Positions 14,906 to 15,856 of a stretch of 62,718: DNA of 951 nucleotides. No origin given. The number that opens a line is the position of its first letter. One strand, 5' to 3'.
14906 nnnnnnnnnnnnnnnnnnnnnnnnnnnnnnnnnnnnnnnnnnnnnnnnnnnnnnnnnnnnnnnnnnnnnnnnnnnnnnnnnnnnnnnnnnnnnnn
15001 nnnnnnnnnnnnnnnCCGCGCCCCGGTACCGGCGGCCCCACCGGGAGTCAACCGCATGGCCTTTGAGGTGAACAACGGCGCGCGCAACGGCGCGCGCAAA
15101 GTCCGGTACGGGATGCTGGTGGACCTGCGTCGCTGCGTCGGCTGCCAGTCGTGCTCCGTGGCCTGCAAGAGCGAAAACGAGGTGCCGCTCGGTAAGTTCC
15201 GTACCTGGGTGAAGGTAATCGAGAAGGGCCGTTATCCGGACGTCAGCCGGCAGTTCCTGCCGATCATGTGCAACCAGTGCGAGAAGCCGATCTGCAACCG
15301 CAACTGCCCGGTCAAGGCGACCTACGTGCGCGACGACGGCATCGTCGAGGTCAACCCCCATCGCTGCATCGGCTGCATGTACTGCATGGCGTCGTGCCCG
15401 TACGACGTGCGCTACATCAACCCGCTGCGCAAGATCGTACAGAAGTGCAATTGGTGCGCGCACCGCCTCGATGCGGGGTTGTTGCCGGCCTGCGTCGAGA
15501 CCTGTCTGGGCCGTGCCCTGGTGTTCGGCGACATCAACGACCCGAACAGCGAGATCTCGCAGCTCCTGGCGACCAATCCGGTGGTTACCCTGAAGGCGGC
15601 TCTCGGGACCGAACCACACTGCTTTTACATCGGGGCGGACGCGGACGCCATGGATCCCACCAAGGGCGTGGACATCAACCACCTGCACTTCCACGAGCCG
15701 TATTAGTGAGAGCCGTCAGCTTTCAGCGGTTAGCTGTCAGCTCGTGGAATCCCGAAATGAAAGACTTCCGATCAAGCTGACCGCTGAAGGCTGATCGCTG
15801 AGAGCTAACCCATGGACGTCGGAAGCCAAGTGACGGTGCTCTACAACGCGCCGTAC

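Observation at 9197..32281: A 23-kb respiratory supercluster with 63 CXXCH motifs in seven cytochromes and four distinct quinone-coupling modules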

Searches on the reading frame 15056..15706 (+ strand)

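Call 5: search_protein_families(library=pfam, proteins=[window:15056-15706:+], max_evalue=0.01)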
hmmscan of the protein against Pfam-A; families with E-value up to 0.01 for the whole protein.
window:15056-15706:+ (216 aa): 11 families
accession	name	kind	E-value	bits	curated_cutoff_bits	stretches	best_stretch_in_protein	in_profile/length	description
PF13247.11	Fer4_11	-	7.3e-24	84.3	26.2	1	65-159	3-99/100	4Fe-4S dicluster domain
PF13237.11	Fer4_10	-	2.9e-09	37.1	25.5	2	98-150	3-52/53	4Fe-4S dicluster domain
PF12838.12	Fer4_7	-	5.3e-08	33.7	27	1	72-118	2-52/52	4Fe-4S dicluster domain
PF12837.12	Fer4_6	-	1.2e-07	31.7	25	1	96-118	1-23/24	4Fe-4S binding domain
PF12797.12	Fer4_2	-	2.4e-07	30.7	24.5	2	19-38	2-21/22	4Fe-4S binding domain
PF13187.11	Fer4_9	-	1e-06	29.1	27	2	71-117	1-50/52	4Fe-4S dicluster domain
PF00037.32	Fer4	-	1.2e-06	28.5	21.1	1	97-118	1-22/24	4Fe-4S binding domain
PF14697.11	Fer4_21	-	6.5e-05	23.4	35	1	71-116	7-53/59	4Fe-4S dicluster domain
PF13534.11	Fer4_17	-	0.00055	20.9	22.2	0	103-138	1-34/61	4Fe-4S dicluster domain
PF25160.1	LdpA_Fe-S-bd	-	0.00089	19.4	27.6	1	74-117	4-41/49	LdpA Fe-S cluster-binding domain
PF12800.12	Fer4_4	-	0.0093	16.7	24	1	101-117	1-17/17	4Fe-4S binding domain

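Call 7: search_protein_families(library=ncbifam, proteins=[window:15056-15706:+], max_evalue=0.001)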
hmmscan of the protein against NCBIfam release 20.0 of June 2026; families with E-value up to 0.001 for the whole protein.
window:15056-15706:+ (216 aa): 30 families (the best 25 are shown)
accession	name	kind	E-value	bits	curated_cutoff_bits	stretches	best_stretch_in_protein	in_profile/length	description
NF011569.0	PRK14993.1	equivalog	1.7e-68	230.7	416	1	4-204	30-234/244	tetrathionate reductase subunit TtrB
NF045797.1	DsrO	equivalog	5e-58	196.3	200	1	9-192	35-234/235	sulfate reduction electron transfer complex DsrMKJOP subunit DsrO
TIGR03149.1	cyt_nit_nrfC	equivalog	1.4e-54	184.8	377.6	1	11-193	32-217/225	cytochrome c nitrite reductase Fe-S protein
NF041715.1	arsenate_red_ArrB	equivalog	2.1e-48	164.9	450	2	17-122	2-107/233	arsenate respiratory reductase iron-sulfur subunit ArrB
TIGR02951.1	DMSO_dmsB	equivalog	7.5e-40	136.6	214.1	1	17-162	1-155/161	DMSO/selenate family reductase complex B subunit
NF041782.1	mnquin_red_QrcC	equivalog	1.3e-35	123.2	400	2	18-122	1-119/239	menaquinone reductase iron-sulfur cluster-binding subunit QrcC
TIGR03478.1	DMSO_red_II_bet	subfamily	4.1e-35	121.2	480.7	2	51-194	110-255/321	DMSO reductase family type II enzyme, iron-sulfur subunit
NF042979.1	EthbenzDh_ebdB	equivalog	4.3e-29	101.5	740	1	51-193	132-276/354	ethylbenzene dehydrogenase subunit beta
NF045715.1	sulf_resp_HmcB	equivalog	3.3e-28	98.7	420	1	17-164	36-202/307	sulfate respiration complex iron-sulfur protein HmcB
NF038355.1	FDH3_beta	equivalog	4.1e-26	92.1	240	1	20-120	5-102/180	formate dehydrogenase FDH3 subunit beta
NF008134.0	PRK10882.1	equivalog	8.9e-26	90.7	263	2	67-176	108-224/329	hydrogenase 2 operon protein HybA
TIGR01582.1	FDH-beta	equivalog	2.4e-23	82.6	334.7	1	71-164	92-186/283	formate dehydrogenase subunit beta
TIGR01660.1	narH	equivalog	2.2e-21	75.9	524.05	1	57-159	168-271/492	nitrate reductase subunit beta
NF007382.0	PRK09898.1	equivalog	1.5e-16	60.5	213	1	17-140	57-192/208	ferredoxin-like protein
NF009408.0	PRK12769.1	equivalog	1.1e-15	56.8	1003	1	21-156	6-143/659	formate-dependent uric acid utilization protein AegA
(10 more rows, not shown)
